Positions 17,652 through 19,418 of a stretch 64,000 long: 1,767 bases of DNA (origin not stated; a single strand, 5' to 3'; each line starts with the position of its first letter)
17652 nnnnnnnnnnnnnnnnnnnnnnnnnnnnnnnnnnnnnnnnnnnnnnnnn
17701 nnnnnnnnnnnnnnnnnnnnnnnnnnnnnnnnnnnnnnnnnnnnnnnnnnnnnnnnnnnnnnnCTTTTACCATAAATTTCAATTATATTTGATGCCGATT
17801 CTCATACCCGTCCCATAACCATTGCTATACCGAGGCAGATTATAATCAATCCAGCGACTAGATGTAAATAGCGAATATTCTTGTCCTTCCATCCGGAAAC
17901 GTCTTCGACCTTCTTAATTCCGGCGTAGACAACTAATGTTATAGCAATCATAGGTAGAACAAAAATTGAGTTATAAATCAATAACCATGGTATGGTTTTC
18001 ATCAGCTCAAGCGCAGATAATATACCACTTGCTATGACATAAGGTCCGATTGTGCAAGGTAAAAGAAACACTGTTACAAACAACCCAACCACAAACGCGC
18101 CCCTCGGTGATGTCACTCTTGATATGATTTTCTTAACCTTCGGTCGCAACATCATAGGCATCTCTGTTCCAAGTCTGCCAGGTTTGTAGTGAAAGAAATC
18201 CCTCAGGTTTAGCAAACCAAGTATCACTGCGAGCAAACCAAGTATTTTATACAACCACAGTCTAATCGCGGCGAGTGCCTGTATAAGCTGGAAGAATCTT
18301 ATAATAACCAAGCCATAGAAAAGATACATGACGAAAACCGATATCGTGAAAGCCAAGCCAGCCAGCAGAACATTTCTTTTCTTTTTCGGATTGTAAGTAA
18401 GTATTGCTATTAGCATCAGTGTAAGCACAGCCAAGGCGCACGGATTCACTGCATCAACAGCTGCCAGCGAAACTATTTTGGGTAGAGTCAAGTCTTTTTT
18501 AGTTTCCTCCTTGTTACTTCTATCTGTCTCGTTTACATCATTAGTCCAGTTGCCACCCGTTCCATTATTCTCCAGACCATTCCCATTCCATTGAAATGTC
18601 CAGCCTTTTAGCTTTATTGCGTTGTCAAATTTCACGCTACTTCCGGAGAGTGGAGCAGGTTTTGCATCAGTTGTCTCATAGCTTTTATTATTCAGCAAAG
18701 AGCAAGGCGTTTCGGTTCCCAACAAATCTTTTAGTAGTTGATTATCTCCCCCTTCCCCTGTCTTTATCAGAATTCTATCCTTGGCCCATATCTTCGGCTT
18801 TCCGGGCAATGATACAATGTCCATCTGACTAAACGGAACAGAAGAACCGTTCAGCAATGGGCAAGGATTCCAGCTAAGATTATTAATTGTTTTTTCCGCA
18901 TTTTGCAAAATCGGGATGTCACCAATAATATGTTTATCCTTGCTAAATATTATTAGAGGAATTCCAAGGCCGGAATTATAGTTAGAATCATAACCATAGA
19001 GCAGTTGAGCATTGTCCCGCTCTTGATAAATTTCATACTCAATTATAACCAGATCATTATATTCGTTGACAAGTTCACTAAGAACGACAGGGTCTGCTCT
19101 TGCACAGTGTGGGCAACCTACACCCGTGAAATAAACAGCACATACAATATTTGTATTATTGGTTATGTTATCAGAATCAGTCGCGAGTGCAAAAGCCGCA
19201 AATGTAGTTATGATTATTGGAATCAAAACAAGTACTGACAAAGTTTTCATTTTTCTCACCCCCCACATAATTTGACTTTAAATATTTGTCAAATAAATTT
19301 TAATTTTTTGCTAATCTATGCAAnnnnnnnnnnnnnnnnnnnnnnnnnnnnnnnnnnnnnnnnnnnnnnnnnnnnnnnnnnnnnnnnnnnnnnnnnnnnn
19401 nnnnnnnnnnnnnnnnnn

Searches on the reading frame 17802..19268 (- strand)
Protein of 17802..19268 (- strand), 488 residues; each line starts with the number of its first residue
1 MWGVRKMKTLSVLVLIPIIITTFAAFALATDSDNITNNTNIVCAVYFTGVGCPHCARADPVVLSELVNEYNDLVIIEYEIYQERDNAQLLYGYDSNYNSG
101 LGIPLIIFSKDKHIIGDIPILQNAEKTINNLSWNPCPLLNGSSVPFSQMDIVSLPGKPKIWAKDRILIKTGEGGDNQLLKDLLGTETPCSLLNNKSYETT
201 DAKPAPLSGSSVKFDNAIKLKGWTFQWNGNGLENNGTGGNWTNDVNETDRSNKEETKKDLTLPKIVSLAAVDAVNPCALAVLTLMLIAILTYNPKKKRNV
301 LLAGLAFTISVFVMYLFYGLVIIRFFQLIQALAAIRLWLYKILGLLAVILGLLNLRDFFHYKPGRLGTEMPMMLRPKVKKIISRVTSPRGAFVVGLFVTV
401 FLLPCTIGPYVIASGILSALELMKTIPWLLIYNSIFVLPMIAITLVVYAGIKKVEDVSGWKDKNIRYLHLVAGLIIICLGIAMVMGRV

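Call 44: find_encoding_contigs(protein=window:17802-19268:-, flank=10000, max_places=1)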
Protein window:17802-19268:- (488 aa): no gene with exactly this product is on record in the collection.

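Call 46: search_protein_families(library=pfam, proteins=[window:17802-19268:-], max_evalue=0.001)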
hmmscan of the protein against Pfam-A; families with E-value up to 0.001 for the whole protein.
window:17802-19268:- (488 aa): 1 family
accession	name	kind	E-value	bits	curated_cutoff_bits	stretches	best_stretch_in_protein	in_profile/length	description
PF13386.12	DsbD_2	-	5.6e-05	23.6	24.9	1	291-481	26-198/199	Cytochrome C biogenesis protein transmembrane region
